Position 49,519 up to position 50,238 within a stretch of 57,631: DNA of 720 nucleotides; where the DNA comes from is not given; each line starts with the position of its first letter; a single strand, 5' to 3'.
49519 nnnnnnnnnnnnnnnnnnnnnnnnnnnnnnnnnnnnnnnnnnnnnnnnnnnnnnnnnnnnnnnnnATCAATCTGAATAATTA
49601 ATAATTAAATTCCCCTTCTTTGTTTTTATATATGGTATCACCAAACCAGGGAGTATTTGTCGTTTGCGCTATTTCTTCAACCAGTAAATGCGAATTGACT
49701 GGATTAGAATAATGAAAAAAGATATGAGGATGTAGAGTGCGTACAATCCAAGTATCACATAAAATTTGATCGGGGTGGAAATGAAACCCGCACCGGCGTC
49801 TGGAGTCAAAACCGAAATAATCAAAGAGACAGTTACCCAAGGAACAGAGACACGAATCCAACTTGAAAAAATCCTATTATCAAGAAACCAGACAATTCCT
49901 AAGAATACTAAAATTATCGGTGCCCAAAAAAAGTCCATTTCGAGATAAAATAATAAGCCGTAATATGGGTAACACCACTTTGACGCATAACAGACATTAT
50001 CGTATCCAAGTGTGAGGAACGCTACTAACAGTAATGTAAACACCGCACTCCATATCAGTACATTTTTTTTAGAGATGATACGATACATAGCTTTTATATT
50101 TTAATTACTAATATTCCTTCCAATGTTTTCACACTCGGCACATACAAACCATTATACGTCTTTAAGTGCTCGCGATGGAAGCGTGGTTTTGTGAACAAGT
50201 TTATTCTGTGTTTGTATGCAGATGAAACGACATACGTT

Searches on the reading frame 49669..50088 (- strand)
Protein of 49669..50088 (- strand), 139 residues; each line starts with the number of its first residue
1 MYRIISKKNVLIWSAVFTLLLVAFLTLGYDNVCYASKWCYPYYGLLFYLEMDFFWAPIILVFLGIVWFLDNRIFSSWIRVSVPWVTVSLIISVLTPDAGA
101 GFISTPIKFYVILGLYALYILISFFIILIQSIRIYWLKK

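Call 19: search_protein_families(library=pfam, proteins=[window:49669-50088:-], max_evalue=0.01)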
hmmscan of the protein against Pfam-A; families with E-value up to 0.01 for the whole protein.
window:49669-50088:- (139 aa): 0 families

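Call 57: search_protein_families(library=pfam, alignment_id=A7, max_evalue=0.1)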
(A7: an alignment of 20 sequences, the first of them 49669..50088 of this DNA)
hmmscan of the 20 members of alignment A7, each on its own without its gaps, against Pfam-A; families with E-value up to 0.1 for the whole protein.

A. member 1, window:49669-50088:- (139 aa): 0 families

B. families by the number of members that match (of 20 scanned): 6 families
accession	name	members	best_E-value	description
PF02656.20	DUF202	4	0.002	Domain of unknown function (DUF202)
PF10101.14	DUF2339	1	0.0046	Predicted membrane protein (DUF2339)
PF14387.11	DUF4418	1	0.0099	Domain of unknown function (DUF4418)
PF09843.14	DUF2070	1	0.022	Predicted membrane protein (DUF2070)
PF19733.4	DUF6223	1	0.022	Family of unknown function (DUF6223)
PF14176.11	YxiJ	1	0.081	YxiJ-like protein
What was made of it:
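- On T6SS Tle4-type lipase effector / Tli immunity pair: It has no known domain (call 57), and its function is untested.
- Tried and rejected: Pfam on 20 partner-family members gave only sub-threshold DUF202 and DUF4418 noise (call 57).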

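Call 76: find_homologous_proteins(query=A7, max_evalue=0.001)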
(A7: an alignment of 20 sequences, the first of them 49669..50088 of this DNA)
Query A7 (20 sequences) (139 aa, profile of the alignment): 135 proteins with E <= 0.001 among 8000 candidates; the best 120 are listed.
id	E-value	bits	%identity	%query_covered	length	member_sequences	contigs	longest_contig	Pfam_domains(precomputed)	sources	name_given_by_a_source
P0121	4.6e-35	139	25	96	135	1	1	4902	-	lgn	-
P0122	8.5e-35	138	24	95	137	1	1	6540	-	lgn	-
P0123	4.3e-34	135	37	33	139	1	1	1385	-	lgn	-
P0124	1.1e-33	134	23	55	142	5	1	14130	-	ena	-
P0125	1.5e-33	134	28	68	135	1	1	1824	-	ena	-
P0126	5.6e-33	132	24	67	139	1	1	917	-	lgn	-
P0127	6.4e-33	132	29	68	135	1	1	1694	-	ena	-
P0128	7.4e-33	131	28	67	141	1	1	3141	-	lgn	-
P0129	1.2e-32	131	25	60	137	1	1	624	-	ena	-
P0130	1.6e-32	130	22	68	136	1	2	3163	-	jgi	jgi:hypothetical protein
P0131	1.7e-32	130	27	94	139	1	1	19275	-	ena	-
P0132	1.9e-32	130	25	68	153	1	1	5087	-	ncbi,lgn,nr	ncbi:MAG: hypothetical protein HY981_03930 [Candidatus Magasanikbacteria bacterium]|nr:hypothetical 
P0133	2.6e-32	130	25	69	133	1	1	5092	-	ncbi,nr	ncbi:MAG: hypothetical protein NUV42_01960 [Candidatus Yonathbacteria bacterium]|nr:hypothetical pro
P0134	3.1e-32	129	-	-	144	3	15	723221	-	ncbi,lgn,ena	-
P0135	3.2e-32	129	20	67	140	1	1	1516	-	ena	-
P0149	6.0e-31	125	25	68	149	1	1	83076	-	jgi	jgi:hypothetical protein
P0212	7.4e-25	105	26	53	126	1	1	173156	-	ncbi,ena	-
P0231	2.7e-22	97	27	50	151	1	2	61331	-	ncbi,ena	-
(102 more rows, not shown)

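Call 77: find_encoding_contigs(protein=P0134, flank=5000, max_places=2)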
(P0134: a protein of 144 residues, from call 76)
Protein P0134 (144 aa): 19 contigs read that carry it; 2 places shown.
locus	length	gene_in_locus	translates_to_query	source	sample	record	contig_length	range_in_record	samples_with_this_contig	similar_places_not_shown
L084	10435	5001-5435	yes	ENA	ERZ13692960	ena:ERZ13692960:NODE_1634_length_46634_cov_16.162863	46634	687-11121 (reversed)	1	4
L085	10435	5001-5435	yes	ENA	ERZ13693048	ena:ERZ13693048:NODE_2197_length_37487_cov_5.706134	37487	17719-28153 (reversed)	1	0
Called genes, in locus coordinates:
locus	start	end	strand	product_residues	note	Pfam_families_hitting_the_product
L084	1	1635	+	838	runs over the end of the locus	PF07517:SecA_DEAD, PF01043:SecA_PP_bind, PF21090:P-loop_SecA, PF07516:SecA_SW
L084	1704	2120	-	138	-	PF01371:Trp_repressor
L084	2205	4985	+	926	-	PF02450:LCAT, PF24096:DUF7379 (weak)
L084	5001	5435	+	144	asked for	-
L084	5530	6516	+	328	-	PF01018:GTP1_OBG, PF03193:RsgA_GTPase (faint), PF01926:MMR_HSR1, PF02421:FeoB_N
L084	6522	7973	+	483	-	PF02934:GatB_N, PF02637:GatB_Yqey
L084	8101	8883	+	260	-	-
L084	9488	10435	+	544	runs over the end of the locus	?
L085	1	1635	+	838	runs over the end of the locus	PF07517:SecA_DEAD, PF01043:SecA_PP_bind, PF21090:P-loop_SecA, PF07516:SecA_SW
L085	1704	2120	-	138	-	PF01371:Trp_repressor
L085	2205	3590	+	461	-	PF02450:LCAT, PF24096:DUF7379 (weak)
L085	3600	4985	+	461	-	-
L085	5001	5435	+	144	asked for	-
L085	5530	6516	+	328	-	PF01018:GTP1_OBG, PF03193:RsgA_GTPase (faint), PF01926:MMR_HSR1, PF02421:FeoB_N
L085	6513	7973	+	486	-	PF02934:GatB_N, PF02637:GatB_Yqey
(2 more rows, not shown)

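Call 78: find_encoding_contigs(protein=P0149, flank=5000, max_places=1)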
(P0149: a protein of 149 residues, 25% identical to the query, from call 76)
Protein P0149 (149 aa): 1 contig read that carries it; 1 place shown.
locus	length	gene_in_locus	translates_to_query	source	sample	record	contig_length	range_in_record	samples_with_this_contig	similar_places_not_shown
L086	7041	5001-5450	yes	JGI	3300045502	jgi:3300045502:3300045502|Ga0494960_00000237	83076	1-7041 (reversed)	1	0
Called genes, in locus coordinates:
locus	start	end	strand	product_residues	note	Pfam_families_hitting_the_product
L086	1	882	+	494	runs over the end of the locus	-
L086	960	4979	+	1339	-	PF02450:LCAT, PF18676:MBG_2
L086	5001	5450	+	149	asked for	-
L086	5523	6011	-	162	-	PF06114:Peptidase_M78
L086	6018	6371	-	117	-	PF13560:HTH_31, PF01381:HTH_3, PF12844:HTH_19, PF13443:HTH_26 (weak)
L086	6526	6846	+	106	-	PF14452:Multi_ubiq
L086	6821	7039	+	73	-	?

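Call 79: find_encoding_contigs(protein=P0212, flank=5000, max_places=1)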
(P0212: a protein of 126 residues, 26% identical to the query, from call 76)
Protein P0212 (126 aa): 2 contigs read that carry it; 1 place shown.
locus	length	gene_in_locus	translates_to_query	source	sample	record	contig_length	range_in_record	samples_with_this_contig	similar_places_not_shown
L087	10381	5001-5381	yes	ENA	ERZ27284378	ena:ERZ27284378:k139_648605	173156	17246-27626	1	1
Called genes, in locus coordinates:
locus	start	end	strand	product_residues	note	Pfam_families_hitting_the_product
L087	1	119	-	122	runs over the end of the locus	PF00076:RRM_1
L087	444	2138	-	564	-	PF01565:FAD_binding_4, PF02913:FAD-oxidase_C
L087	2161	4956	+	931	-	PF02450:LCAT, PF24096:DUF7379 (weak)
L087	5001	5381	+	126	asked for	-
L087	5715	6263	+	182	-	-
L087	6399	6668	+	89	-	PF18926:DUF5676 (weak)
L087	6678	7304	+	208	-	PF00156:Pribosyltran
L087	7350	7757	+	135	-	-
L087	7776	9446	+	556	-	PF05970:PIF1, PF13245:AAA_19, PF13401:AAA_22, PF13604:AAA_30, PF14493:HTH_40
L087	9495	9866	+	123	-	PF02261:Asp_decarbox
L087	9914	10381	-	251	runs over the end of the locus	PF01996:F420_ligase (faint)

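Call 80: find_encoding_contigs(protein=P0231, flank=5000, max_places=1)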
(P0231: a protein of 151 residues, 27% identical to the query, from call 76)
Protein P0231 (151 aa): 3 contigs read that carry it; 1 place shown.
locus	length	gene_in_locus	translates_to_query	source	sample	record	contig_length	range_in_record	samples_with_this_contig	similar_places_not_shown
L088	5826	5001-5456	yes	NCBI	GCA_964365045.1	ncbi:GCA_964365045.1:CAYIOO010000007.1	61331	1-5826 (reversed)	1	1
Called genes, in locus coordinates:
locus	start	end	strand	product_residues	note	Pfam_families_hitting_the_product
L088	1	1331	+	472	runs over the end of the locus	PF00479:G6PD_N, PF02781:G6PD_C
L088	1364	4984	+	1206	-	PF01436:NHL (faint), PF02450:LCAT, PF24096:DUF7379 (weak)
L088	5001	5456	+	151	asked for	-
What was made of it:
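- In the reverse test, 4/4 partners picked from the protein database lie 15-45 nt downstream of a PF02450 gene while the other flanking genes differ (calls 77-80).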
